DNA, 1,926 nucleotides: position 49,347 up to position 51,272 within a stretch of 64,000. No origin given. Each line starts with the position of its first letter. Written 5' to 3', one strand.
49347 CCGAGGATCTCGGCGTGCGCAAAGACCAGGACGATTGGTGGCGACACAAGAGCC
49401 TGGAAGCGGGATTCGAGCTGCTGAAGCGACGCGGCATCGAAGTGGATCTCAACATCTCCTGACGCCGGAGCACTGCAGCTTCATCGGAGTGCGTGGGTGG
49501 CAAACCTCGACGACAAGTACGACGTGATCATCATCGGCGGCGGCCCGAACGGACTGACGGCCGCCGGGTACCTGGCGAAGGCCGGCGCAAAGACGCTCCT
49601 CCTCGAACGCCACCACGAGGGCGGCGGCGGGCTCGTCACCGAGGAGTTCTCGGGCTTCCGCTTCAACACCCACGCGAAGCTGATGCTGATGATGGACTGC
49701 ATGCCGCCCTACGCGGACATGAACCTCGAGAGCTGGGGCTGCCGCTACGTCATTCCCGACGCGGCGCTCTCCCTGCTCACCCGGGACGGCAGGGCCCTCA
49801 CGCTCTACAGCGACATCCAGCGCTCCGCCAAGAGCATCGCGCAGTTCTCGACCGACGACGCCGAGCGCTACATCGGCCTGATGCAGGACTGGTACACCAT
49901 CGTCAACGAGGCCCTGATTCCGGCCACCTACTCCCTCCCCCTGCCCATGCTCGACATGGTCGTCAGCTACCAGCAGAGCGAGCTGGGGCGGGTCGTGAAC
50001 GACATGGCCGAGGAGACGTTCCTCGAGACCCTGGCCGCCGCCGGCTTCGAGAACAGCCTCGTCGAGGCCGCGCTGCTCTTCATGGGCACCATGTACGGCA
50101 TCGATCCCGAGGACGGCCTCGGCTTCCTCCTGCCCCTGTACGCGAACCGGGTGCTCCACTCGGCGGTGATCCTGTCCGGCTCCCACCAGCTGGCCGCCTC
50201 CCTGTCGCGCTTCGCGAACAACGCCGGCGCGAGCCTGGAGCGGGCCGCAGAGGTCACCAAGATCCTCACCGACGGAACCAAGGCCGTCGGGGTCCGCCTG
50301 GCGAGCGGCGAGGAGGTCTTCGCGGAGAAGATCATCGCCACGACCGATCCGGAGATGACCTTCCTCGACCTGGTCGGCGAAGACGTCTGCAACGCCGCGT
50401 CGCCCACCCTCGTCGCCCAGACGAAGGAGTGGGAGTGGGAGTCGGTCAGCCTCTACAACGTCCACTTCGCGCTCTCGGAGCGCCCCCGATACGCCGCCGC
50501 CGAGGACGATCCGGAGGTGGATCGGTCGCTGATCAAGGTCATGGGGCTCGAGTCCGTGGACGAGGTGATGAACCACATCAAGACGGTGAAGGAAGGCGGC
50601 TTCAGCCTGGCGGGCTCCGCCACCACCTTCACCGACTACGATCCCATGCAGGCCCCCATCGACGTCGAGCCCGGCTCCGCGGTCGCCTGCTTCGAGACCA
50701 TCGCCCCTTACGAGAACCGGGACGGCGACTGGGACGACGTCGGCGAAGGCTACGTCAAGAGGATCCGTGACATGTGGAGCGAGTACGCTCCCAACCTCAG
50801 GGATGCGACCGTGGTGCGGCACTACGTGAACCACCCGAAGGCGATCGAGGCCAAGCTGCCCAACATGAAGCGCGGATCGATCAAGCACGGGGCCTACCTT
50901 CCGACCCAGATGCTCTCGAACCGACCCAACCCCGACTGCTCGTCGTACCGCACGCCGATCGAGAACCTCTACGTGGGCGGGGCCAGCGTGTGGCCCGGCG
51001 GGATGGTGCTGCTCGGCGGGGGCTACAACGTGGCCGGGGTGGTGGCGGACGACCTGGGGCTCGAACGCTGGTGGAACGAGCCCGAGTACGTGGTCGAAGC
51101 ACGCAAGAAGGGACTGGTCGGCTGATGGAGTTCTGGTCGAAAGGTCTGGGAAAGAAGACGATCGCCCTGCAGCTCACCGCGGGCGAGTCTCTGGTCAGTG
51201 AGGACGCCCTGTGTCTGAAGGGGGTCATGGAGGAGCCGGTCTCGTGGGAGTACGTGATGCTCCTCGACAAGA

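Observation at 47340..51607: Four-gene cassette: two tandem CrtI/phytoene-desaturase-family flavoenzymes bracketed by two small paralogous proteins of unknown family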

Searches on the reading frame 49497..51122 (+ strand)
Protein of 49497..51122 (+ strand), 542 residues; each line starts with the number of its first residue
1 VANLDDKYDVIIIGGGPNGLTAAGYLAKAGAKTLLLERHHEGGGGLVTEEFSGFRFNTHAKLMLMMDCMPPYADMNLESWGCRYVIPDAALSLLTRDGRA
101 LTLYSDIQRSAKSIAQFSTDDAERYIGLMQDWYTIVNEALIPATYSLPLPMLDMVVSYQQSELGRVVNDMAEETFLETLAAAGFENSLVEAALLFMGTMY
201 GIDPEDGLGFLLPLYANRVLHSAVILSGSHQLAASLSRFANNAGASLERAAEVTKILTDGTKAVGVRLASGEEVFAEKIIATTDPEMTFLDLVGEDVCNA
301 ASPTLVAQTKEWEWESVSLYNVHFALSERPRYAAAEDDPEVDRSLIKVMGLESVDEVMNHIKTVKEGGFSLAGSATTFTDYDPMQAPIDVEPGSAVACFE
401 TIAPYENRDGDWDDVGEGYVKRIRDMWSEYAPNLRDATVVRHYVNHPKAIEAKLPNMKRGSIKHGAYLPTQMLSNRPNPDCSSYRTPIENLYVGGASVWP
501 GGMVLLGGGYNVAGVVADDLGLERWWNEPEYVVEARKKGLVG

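Call 4: search_protein_families(library=pfam, proteins=[window:49497-51122:+], max_evalue=1)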
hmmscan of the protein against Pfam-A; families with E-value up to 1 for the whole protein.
window:49497-51122:+ (542 aa): 16 families
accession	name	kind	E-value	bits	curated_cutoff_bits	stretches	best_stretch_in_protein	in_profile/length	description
PF01266.30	DAO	-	1.6e-11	44.8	27.9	2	9-44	1-36/353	FAD dependent oxidoreductase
PF01593.30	Amino_oxidase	-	9.5e-11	42.1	19.8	1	19-285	3-256/443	Flavin containing amine oxidoreductase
PF13450.12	NAD_binding_8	-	2.1e-09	38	21.9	1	12-65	1-54/68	NAD(P)-binding Rossmann-like domain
PF01494.25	FAD_binding_3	-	1.8e-08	34.4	22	1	7-41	1-35/349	FAD binding domain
PF01946.23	Thi4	-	4e-08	33.2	26.2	1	8-47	18-58/235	Thi4 family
PF12831.13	FAD_oxidored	-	9.2e-08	32.2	27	1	9-48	1-40/416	FAD dependent oxidoreductase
PF01134.28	GIDA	-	9.7e-07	28.6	22.1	1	9-41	1-33/391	Glucose inhibited division protein A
PF03486.20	HI0933_like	-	2.1e-06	27.8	50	1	9-42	2-35/244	HI0933-like protein Rossmann domain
PF07992.20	Pyr_redox_2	-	1.2e-05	25.3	26.1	1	8-55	1-50/291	Pyridine nucleotide-disulphide oxidoreductase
PF00890.30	FAD_binding_2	-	3.1e-05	23.8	20.4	1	9-44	1-36/414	FAD binding domain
PF00070.33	Pyr_redox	-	0.0039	18.1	22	1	10-41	2-33/82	Pyridine nucleotide-disulphide oxidoreductase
PF13738.12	Pyr_redox_3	-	0.0059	16.3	30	1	11-40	1-31/305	Pyridine nucleotide-disulphide oxidoreductase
PF13454.12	NAD_binding_9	-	0.032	14.6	21.8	1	11-69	1-64/155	FAD-NAD(P)-binding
PF01060.29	TTR-52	-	0.085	13.9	24.9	1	353-384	25-56/79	Transthyretin-like family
PF00996.24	GDI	-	0.15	11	23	1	4-44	1-41/436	GDP dissociation inhibitor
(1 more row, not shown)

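Call 5: search_protein_families(library=ncbifam, proteins=[window:49497-51122:+], max_evalue=1)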
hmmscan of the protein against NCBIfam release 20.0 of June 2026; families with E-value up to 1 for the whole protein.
window:49497-51122:+ (542 aa): 146 families (the best 25 are shown)
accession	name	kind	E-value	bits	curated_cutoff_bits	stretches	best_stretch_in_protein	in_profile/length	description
NF045689.1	BCarotKetCrtO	equivalog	3.1e-51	174.6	1000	1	7-516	3-535/563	beta-carotene ketolase CrtO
TIGR02734.1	crtI_fam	subfamily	2.8e-20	72.5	238.1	1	10-519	1-491/504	phytoene desaturase family protein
NF045637.1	carotdesatCrtDProt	equivalog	9.6e-20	70.6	580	1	10-306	1-298/485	1-hydroxycarotenoid 3,4-desaturase CrtD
TIGR02730.1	carot_isom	equivalog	2.6e-16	59.5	586.9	2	228-297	227-296/493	carotenoid isomerase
NF058655.1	CrtID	equivalog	2.3e-11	43.2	640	1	10-293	1-282/478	bifunctional phytoene desaturase/3,4-desaturase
TIGR00292.1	TIGR00292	equivalog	6.6e-10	38.6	148.3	1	8-47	22-61/254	sulfide-dependent adenosine diphosphate thiazole synthase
TIGR02032.1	GG-red-SF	subfamily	1.6e-08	34.6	158.8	1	8-43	1-36/297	geranylgeranyl reductase family protein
TIGR01292.1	TRX_reduct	equivalog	2e-08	33.4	343.45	1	8-54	1-50/300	thioredoxin-disulfide reductase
TIGR02733.1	desat_CrtD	equivalog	2.4e-08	33.1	549.7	1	9-59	3-53/492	C-3',4' desaturase CrtD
NF005560.0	PRK07233.1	equivalog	5.5e-08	32.1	252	1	10-55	3-48/435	hypothetical protein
NF041385.1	Dggglyphlred_Halo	equivalog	7.3e-08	31.3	700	2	240-319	105-181/405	digeranylgeranylglycerophospholipid reductase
NF005545.0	PRK07208.1-1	equivalog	1.1e-07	30.6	451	1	3-58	3-59/504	hypothetical protein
TIGR03143.1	AhpF_homolog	hypoth_equivalog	1.3e-07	30.6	687.65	1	7-53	4-50/555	putative alkyl hydroperoxide reductase F subunit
NF042421.1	hydcarot_desat_CrtD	equivalog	2e-07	29.8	500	1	10-282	4-275/487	1-hydroxycarotenoid 3,4-desaturase CrtD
NF006130.0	PRK08274.1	equivalog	9.2e-07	28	369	1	6-56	4-54/467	FAD-dependent tricarballylate dehydrogenase TcuA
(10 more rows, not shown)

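Call 20: search_solved_structures(query=window:49497-51122:+, max_evalue=0.001)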
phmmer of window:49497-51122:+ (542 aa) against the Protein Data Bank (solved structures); distinct sequences matched with E-value up to 0.001: 34.
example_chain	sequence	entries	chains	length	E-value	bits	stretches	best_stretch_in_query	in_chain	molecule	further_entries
5mh4_A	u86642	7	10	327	1.4e-08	37.4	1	5-71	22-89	Thioredoxin reductase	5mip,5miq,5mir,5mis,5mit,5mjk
6hk1_A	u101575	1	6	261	1.8e-07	33.7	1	8-46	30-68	Thiazole synthase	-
4y4n_A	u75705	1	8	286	3.3e-07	32.8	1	8-46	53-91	Putative ribose 1,5-bisphosphate isomerase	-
4zn0_A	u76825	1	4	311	5.8e-07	32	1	5-55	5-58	Thioredoxin reductase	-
4y4m_A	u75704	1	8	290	8.6e-07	31.4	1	8-46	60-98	Putative ribose 1,5-bisphosphate isomerase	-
3ada_B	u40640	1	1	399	1.1e-06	31.1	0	7-46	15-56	SARCOSINE OXIDASE BETA SUBUNIT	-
1vrq_B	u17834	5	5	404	1.2e-06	31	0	7-46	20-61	Sarcosine oxidase beta subunit | Subunit beta of sarcosine oxidase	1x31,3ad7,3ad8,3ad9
4dgk_A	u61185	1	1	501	2.3e-06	30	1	11-520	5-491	Phytoene dehydrogenase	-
2q7v_A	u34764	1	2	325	4.3e-06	29.1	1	7-54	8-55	Thioredoxin reductase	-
7aaw_A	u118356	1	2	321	4.4e-06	29.1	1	7-53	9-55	Thioredoxin reductase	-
7jyp_A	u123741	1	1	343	4.5e-06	29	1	6-47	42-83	Thioredoxin reductase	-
5uth_A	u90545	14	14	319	4.9e-06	28.9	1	6-57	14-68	Thioredoxin reductase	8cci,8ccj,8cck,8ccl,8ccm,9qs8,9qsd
3oz2_A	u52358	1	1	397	5.3e-06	28.8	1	7-44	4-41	Digeranylgeranylglycerophospholipid reductase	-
4gcm_A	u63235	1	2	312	9.2e-06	28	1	7-55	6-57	Thioredoxin reductase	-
7rk0_A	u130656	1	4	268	1.2e-05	27.7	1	8-136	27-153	Thiamine thiazole synthase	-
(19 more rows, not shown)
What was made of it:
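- Closest known: CrtI phytoene desaturase / CrtO beta-carotene ketolase. Same: PDB 4dgk aligns over the full length of B at E 2e-6 (call 20).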

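Call 33: find_homologous_proteins(query=window:49497-51122:+, max_evalue=1e-10)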
Query window:49497-51122:+ (542 aa): 860 proteins with E <= 1e-10 among 8000 candidates; the best 120 are listed.
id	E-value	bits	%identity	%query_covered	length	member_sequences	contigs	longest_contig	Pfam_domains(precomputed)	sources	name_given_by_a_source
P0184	0.0e+0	1178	94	100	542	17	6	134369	PF01946.24,PF01266.31,PF01593.31,PF13450.13,PF07992.21,PF03486.21,PF01134.29,PF01494.26,PF12831.14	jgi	jgi:phytoene dehydrogenase-like protein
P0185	0.0e+0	1115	87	100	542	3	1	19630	PF01946.24,PF01266.31,PF01593.31,PF13450.13,PF07992.21,PF03486.21,PF01134.29,PF01494.26,PF12831.14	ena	-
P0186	0.0e+0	1105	87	100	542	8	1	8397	PF01946.24,PF01266.31,PF01593.31,PF13450.13,PF00890.31,PF07992.21,PF03486.21,PF01134.29,PF01494.26,PF12831.14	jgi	jgi:phytoene dehydrogenase-like protein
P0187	0.0e+0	1103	87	100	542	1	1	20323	PF01946.24,PF01266.31,PF01593.31,PF13450.13,PF00890.31,PF07992.21,PF03486.21,PF01134.29,PF01494.26,PF12831.14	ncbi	-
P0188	0.0e+0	1100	87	100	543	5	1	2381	PF01946.24,PF01266.31,PF01593.31,PF13450.13,PF00890.31,PF07992.21,PF03486.21,PF01134.29,PF01494.26,PF12831.14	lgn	-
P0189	0.0e+0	1090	85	100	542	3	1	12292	PF01946.24,PF01266.31,PF01593.31,PF13450.13,PF00890.31,PF07992.21,PF03486.21,PF01134.29,PF01494.26,PF12831.14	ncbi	-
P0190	0.0e+0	1087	85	100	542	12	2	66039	PF01946.24,PF01266.31,PF01593.31,PF13450.13,PF00890.31,PF07992.21,PF03486.21,PF01134.29,PF01494.26,PF12831.14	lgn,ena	-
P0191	0.0e+0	1087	85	100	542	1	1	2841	PF01946.24,PF01266.31,PF01593.31,PF13450.13,PF07992.21,PF03486.21,PF01134.29,PF01494.26,PF12831.14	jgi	jgi:phytoene dehydrogenase-like protein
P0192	0.0e+0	1086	85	100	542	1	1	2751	PF01946.24,PF01266.31,PF01593.31,PF13450.13,PF00890.31,PF07992.21,PF03486.21,PF01134.29,PF01494.26,PF12831.14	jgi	-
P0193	0.0e+0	1076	84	100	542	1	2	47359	PF01946.24,PF01266.31,PF01593.31,PF13450.13,PF03486.21,PF01134.29,PF01494.26,PF12831.14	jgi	jgi:phytoene dehydrogenase-like protein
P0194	3.3e-292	988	76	100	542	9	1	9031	PF01946.24,PF01266.31,PF01593.31,PF13450.13,PF00890.31,PF07992.21,PF03486.21,PF01134.29,PF01494.26,PF12831.14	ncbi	-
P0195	3.6e-292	988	77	100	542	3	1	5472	PF01946.24,PF01266.31,PF01593.31,PF13450.13,PF00890.31,PF07992.21,PF03486.21,PF01134.29,PF01494.26,PF12831.14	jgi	jgi:phytoene dehydrogenase-like protein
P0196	1.0e-288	977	76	100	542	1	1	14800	PF01946.24,PF01266.31,PF01593.31,PF13450.13,PF07992.21,PF03486.21,PF01134.29,PF01494.26,PF12831.14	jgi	jgi:phytoene dehydrogenase-like protein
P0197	2.9e-288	975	87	88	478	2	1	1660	-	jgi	jgi:phytoene dehydrogenase-like protein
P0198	6.2e-288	974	76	100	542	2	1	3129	PF01946.24,PF01266.31,PF01593.31,PF13450.13,PF07992.21,PF03486.21,PF01134.29,PF01494.26,PF12831.14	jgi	-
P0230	4.7e-270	915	71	100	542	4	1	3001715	PF01946.24,PF01266.31,PF01593.31,PF13450.13,PF00890.31,PF07992.21,PF03486.21,PF01494.26,PF12831.14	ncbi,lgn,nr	ncbi:MAG: NAD(P)/FAD-dependent oxidoreductase [Acidimicrobiia bacterium]|nr:NAD(P)/FAD-dependent oxi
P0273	1.2e-186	640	54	99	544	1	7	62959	PF01946.24,PF01266.31,PF01593.31,PF13450.13,PF00890.31,PF07992.21,PF03486.21,PF01494.26,PF12831.14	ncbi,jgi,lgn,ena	ncbi:MAG: NAD(P)/FAD-dependent oxidoreductase [Dehalococcoidia bacterium]|jgi:phytoene dehydrogenase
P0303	2.7e-156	540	47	99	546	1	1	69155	PF01946.24,PF01266.31,PF01593.31,PF13450.13,PF00890.31,PF07992.21,PF01494.26,PF12831.14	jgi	jgi:phytoene dehydrogenase-like protein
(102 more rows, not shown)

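Call 34: find_encoding_contigs(protein=P0230, flank=8000, max_places=1)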
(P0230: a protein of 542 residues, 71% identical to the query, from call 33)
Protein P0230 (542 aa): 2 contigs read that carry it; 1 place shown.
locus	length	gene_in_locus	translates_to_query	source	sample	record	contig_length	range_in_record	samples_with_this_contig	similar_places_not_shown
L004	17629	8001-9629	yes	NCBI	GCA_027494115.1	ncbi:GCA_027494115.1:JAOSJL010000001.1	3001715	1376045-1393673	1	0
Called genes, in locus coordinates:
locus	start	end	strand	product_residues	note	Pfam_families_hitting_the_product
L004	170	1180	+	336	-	PF13458:Peripla_BP_6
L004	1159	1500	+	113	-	-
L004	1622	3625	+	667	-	PF02653:BPD_transp_2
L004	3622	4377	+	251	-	PF00005:ABC_tran, PF02463:SMC_N (faint), PF13304:AAA_21 (faint), PF12399:BCA_ABC_TP_C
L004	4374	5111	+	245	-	PF00005:ABC_tran, PF13304:AAA_21 (faint)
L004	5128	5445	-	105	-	-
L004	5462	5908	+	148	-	PF13305:TetR_C_33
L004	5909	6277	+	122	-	-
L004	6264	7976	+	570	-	PF00890:FAD_binding_2 (faint), PF01266:DAO, PF01946:Thi4 (weak), PF12831:FAD_oxidored (weak), PF13450:NAD_binding_8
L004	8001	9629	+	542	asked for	PF01266:DAO, PF01494:FAD_binding_3, PF01946:Thi4, PF03486:HI0933_like (weak), PF07992:Pyr_redox_2 (weak), PF12831:FAD_oxidored, PF13450:NAD_binding_8, PF01593:Amino_oxidase, +1 more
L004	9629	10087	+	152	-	-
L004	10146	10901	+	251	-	-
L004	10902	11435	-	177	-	PF01243:PNPOx_N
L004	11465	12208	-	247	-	PF00106:adh_short, PF08659:KR, PF13561:adh_short_C2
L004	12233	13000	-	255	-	PF00106:adh_short, PF08659:KR, PF13561:adh_short_C2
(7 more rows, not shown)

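Call 35: find_encoding_contigs(protein=P0273, flank=8000, max_places=1)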
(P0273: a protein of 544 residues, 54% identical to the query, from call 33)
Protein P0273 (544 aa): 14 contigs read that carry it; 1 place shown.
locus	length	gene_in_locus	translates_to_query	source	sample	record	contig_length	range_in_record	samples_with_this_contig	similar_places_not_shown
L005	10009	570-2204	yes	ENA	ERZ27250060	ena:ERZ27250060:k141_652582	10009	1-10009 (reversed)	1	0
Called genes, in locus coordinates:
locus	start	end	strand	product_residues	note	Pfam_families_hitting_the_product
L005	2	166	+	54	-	?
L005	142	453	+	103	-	-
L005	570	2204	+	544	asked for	PF00890:FAD_binding_2 (weak), PF01266:DAO (weak), PF01494:FAD_binding_3 (weak), PF01593:Amino_oxidase, PF01946:Thi4, PF03486:HI0933_like (weak), PF12831:FAD_oxidored, PF13450:NAD_binding_8, +1 more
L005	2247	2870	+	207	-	-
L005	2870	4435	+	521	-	PF01326:PPDK_N, PF00391:PEP-utilizers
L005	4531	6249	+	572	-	PF00890:FAD_binding_2 (faint), PF01266:DAO (weak), PF13450:NAD_binding_8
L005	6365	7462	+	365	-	PF08240:ADH_N, PF16912:Glu_dehyd_C, PF00107:ADH_zinc_N, PF13602:ADH_zinc_N_2 (weak)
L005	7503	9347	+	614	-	PF02730:AFOR_N, PF01314:AFOR_C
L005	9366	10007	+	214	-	?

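Call 36: find_encoding_contigs(protein=P0303, flank=8000, max_places=1)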
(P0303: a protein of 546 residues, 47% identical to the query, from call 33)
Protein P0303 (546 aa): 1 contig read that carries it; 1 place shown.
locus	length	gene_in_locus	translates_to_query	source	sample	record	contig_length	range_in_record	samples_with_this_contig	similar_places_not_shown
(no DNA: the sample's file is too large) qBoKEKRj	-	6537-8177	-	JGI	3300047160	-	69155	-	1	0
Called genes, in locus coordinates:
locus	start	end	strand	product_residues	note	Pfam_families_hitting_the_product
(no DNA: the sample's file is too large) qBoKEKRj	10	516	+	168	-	PF00037:Fer4 (faint), PF13484:Fer4_16 (faint), PF13237:Fer4_10 (faint), PF12837:Fer4_6 (faint), PF14697:Fer4_21 (weak), PF12838:Fer4_7 (weak), PF13187:Fer4_9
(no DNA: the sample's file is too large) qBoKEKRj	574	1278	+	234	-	PF02492:cobW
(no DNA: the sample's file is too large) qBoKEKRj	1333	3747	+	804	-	PF13380:CoA_binding_2, PF13607:Succ_CoA_lig, PF13549:ATP-grasp_5, PF13302:Acetyltransf_3 (weak), PF00583:Acetyltransf_1, PF13508:Acetyltransf_7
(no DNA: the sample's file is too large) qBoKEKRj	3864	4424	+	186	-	PF00440:TetR_N, PF16859:TetR_C_11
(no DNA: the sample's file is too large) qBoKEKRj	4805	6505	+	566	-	PF00890:FAD_binding_2 (faint), PF01266:DAO, PF01593:Amino_oxidase, PF13450:NAD_binding_8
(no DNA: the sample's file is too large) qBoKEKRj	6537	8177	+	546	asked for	PF00890:FAD_binding_2 (weak), PF01266:DAO, PF01494:FAD_binding_3 (weak), PF01593:Amino_oxidase (weak), PF01946:Thi4, PF07992:Pyr_redox_2 (weak), PF12831:FAD_oxidored (weak), PF13450:NAD_binding_8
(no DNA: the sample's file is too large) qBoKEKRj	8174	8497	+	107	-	-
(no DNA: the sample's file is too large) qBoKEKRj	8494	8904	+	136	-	-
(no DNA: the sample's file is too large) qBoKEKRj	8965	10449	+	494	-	PF00171:Aldedh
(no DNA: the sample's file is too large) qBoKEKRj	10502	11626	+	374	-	PF08240:ADH_N, PF16912:Glu_dehyd_C (weak), PF00107:ADH_zinc_N, PF13602:ADH_zinc_N_2 (weak)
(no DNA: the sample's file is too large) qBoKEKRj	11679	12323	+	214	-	PF00510:COX3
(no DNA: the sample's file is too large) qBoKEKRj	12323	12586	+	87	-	PF03626:COX4_pro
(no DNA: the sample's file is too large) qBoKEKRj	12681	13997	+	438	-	PF00890:FAD_binding_2 (weak), PF01266:DAO (weak), PF01593:Amino_oxidase, PF03486:HI0933_like (faint), PF07992:Pyr_redox_2 (weak), PF12831:FAD_oxidored (weak), PF13450:NAD_binding_8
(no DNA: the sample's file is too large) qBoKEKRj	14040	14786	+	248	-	PF14329:DUF4386 (weak)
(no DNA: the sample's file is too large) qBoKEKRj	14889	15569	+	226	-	-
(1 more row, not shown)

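Call 56: find_related_loci(query=A5, collection=genome_contigs, flank=6000)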
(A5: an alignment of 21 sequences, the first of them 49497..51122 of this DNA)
Query A5 (542 aa) in genome_contigs; peptide patterns used: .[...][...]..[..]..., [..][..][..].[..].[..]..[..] (x = any residue, [..] = any of these).
600 stretches matched a pattern (row limit reached: there are more); 580 encode a relative of the query (tblastn E <= 1e-3); the best 80 are kept; 80 distinct loci.
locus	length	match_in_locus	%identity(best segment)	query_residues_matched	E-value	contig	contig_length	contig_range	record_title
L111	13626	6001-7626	67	1-542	0e+0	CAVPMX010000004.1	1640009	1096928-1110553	MAG: uncultured Actinomycetes bacterium isolate MFD09964.bin.2.241 genome assembly, contig: contig_4523, whole genome sh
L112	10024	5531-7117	40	8-541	9e-131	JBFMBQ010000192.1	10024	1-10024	MAG: bacterium isolate MAG168 MAG168_192, whole genome shotgun sequence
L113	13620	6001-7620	41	6-541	5e-124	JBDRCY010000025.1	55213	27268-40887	MAG: Chloroflexota bacterium isolate MEGAHIT-group-1.221 k141_11147907, whole genome shotgun sequence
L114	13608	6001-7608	38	7-539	9e-121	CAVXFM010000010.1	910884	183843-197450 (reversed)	MAG: uncultured delta proteobacterium isolate MFD02416.bin.1.343 genome assembly, contig: contig_19705, whole genome sho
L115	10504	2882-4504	37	2-539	9e-114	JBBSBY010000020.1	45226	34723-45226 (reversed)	MAG: Desulfomonilales bacterium isolate La6_metabat2.214 La6_metabat2.214_K_2421165_L_45226_cov_79.4364, whole genome sh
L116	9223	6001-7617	38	7-541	1e-114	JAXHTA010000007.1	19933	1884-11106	MAG: Thermodesulfobacteriota bacterium isolate MAG12_tar_biofilm MAG12_7, whole genome shotgun sequence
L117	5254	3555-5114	37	4-527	3e-110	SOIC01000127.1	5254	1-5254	MAG: Dehalococcoidia bacterium isolate E29_bin15 NODE_8270_length_5254_cov_14.711098, whole genome shotgun sequence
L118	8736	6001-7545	38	8-526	5e-109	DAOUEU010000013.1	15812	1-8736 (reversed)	MAG TPA_asm: Dehalococcoidia bacterium isolate N7_337 k137_691226, whole genome shotgun sequence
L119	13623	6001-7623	36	7-540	2e-108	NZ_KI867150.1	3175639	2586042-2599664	Syntrophorhabdus aromaticivorans UI SynarDRAFT_SAI.2, whole genome shotgun sequence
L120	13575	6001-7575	40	5-532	6e-108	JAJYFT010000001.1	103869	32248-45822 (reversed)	MAG: Actinomycetes bacterium isolate DBS1-2.bin61 NODE_93_length_103869_cov_2.933354, whole genome shotgun sequence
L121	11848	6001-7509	39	6-521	1e-107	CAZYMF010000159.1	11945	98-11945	MAG TPA_asm: uncultured Candidatus Binatia bacterium isolate SRP214966_co3_99 genome assembly, contig: NODE_8635_length_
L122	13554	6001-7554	38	7-529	7e-107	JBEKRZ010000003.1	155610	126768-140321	MAG: Smithella sp. isolate SPRUCE 522 SPRUCE_522_3, whole genome shotgun sequence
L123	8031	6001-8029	38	6-527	2e-106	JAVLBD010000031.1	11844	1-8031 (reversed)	MAG: Dehalococcoidia bacterium isolate Uz-K9-09 NODE_31_length_11844_cov_2.711991, whole genome shotgun sequence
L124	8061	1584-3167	37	8-540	6e-106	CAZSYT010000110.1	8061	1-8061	MAG TPA_asm: uncultured Acidimicrobiaceae bacterium isolate SRP226684_co1_176 genome assembly, contig: NODE_7275_length_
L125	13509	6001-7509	39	6-521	2e-105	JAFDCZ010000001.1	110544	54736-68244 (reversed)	MAG: Deltaproteobacteria bacterium isolate Meg19_02_Bin_150 Meg19_02_Bin_150_scaffold_20, whole genome shotgun sequence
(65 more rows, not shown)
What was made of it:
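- Tried and rejected: Call 56 was diluted by a generic Rossmann pattern.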
